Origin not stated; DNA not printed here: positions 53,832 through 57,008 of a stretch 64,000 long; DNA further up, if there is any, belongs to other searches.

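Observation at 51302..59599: Five-gene synthase-dependent exopolysaccharide-like operon with atypical accessory genes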

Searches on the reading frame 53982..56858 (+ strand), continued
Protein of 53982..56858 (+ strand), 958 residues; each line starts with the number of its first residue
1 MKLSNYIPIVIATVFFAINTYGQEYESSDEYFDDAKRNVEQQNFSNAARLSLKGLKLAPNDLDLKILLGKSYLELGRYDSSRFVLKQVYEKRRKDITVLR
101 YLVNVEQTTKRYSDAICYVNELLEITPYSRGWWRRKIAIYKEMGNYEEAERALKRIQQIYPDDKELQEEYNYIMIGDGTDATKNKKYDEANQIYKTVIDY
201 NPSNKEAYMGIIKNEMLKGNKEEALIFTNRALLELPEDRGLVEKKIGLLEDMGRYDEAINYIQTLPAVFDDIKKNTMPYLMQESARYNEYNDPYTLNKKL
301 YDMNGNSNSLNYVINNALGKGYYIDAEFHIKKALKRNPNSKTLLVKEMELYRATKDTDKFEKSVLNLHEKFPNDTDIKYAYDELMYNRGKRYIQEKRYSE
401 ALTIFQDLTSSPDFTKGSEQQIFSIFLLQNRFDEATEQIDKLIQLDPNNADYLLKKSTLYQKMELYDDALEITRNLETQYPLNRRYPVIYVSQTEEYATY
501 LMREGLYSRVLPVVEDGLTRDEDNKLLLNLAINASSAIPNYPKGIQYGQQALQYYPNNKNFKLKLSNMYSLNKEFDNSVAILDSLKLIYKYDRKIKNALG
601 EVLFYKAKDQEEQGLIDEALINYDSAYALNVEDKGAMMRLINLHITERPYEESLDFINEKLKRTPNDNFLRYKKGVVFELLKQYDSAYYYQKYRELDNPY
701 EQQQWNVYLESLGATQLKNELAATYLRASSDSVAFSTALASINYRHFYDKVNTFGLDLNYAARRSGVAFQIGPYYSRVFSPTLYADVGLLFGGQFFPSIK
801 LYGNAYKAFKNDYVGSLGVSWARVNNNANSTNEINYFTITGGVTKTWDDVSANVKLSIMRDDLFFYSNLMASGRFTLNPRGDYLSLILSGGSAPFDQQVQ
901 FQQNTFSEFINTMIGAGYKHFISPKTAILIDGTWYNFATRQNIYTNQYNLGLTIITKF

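Call 62: predict_structure(alignment_id=A3)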
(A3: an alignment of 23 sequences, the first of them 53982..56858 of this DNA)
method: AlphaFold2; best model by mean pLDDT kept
length: 958 residues; sequences in the alignment: 23
mean_pLDDT: 85.0   pTM: 0.43
mean pLDDT of the five models: 85.0, 84.7, 84.1, 83.3, 82.1
residues with pLDDT >= 90: 427; 70-90: 440; 50-70: 58; < 50: 33
segments of 3 or more residues with pLDDT < 50: 1-3, 16-23, 284-291, 828-830, 896-905
pLDDT, mean of each block of 10 residues (from residue 1): 54 51 61 90 91 89 94 93 95 92 94 94 90 92 86 87 81 81 80 85 86 84 88 86 87 76 83 77 45 60 73 77 75 80 84 73 79 80 84 81 84 85 87 89 86 92 91 91 90 94 91 92 94 93 94 93 95 94 92 91 94 92 92 87 93 93 91 94 89 89 87 88 91 75 90 92 81 93 91 83 92 91 66 80 90 91 84 88 92 56 53 91 92 79 77 95
secondary structure, 60 per line:
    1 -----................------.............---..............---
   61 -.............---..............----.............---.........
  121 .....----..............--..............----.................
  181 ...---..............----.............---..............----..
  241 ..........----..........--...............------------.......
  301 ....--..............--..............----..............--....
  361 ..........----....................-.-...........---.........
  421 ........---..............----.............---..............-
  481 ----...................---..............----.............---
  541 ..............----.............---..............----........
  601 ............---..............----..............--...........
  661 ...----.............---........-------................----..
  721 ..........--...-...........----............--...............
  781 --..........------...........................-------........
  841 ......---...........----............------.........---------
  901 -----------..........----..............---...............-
elements in order (helices of 4 or more, strands of 3 or more residues): H6-21 H28-40 H44-57 H62-74 H78-91 H96-108 H112-125 H130-143 H146-159 H164-183 H187-200 H205-217 H221-234 H239-250 H255-264 H267-281 H294-304 H307-320 H323-336 H341-354 H357-370 H375-394 H398-408 H412-428 H432-445 H450-462 H466-479 H485-503 H507-520 H525-537 H541-554 H559-571 H575-588 H593-612 H616-629 H634-647 H650-663 H668-680 H684-691 H699-714 E719-730 E737-747 E752-763 E766-780 E783-792 E799-809 E813-825 E833-846 E850-860 E865-876 E883-891 E912-921 E926-939 E943-957

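Call 68: fold_search(model_id=the predicted structure, library=pdb)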
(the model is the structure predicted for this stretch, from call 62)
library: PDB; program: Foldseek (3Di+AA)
matches with E <= 10: 1695; with E <= 0.001: 642
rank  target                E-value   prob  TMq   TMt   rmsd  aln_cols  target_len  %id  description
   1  9hvq_Q                2.2e-16  1.00  0.14  0.15  37.5       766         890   13  Structure of the transcribing Pol II-DSIF-PAF-SPT6-RECQL5 complex (released 2025-07-16)
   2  9rtt_Q                1.8e-15  1.00  0.14  0.15  38.6       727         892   13  Activated Elongation Complex with IWS1 and ELOF1 (released 2025-09-03)
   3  8fgw_D                2.4e-14  1.00  0.14  0.11  34.0       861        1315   13  Human IFT-A complex structures provide molecular insights into ciliary transport (released 2023-02-22)
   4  4buj_B                3.4e-14  1.00  0.15  0.12  43.8       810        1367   12  Crystal structure of the S. cerevisiae Ski2-3-8 complex (released 2013-08-28)
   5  8h6j_4G               3.9e-14  1.00  0.15  0.18  31.5       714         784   13  Cryo-EM structure of human exon-defined spliceosome in the mature pre-B state. (released 2024-05-01)
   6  8qxd_N                4.3e-14  1.00  0.15  0.17  29.0       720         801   13  Cryo-EM structure of the cross-exon pre-B complex (released 2024-05-22)
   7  7xn7_q                5.1e-14  1.00  0.14  0.15  40.3       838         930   12  RNA polymerase II elongation complex containing Spt4/5, Elf1, Spt6, Spn1 and Paf1C (released 2022-09-07)
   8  8bbg_D                8.2e-14  1.00  0.18  0.14  32.5       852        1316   12  Structure of the IFT-A complex; anterograde IFT-A train model (released 2022-12-21)
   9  6af0_A                1.1e-13  1.00  0.15  0.16  41.1       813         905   12  Structure of Ctr9, Paf1 and Cdc73 ternary complex from Myceliophthora thermophila (released 2018-09-19)
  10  8r0a_N                1.1e-13  1.00  0.15  0.18  29.7       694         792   12  Cryo-EM structure of the cross-exon pre-B+5'ss complex (released 2024-05-22)
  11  8h6e_4G               1.6e-13  1.00  0.15  0.18  32.3       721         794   13  Cryo-EM structure of human exon-defined spliceosome in the late pre-B state. (released 2024-05-01)
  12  4buj_F                2.1e-13  1.00  0.16  0.12  44.5       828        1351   11  Crystal structure of the S. cerevisiae Ski2-3-8 complex (released 2013-08-28)
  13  9g8r_B                3.6e-13  1.00  0.18  0.16  38.8       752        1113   12  human SKI7-SKI238 complex in the open state (released 2024-10-16)
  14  8hmd_C                4.3e-13  1.00  0.15  0.12  30.4       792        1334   12  base module state 2 of Tetrahymena IFT-A (released 2023-06-14)
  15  8h6k_4G               8.4e-13  1.00  0.15  0.18  33.2       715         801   13  Cryo-EM structure of human exon-defined spliceosome in the mature B state. (released 2024-05-01)
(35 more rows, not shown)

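Call 75: search_protein_families(library=padloc, proteins=[window:53982-56858:+], max_evalue=0.001)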
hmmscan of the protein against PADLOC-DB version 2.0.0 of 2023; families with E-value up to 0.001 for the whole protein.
window:53982-56858:+ (958 aa): 0 families
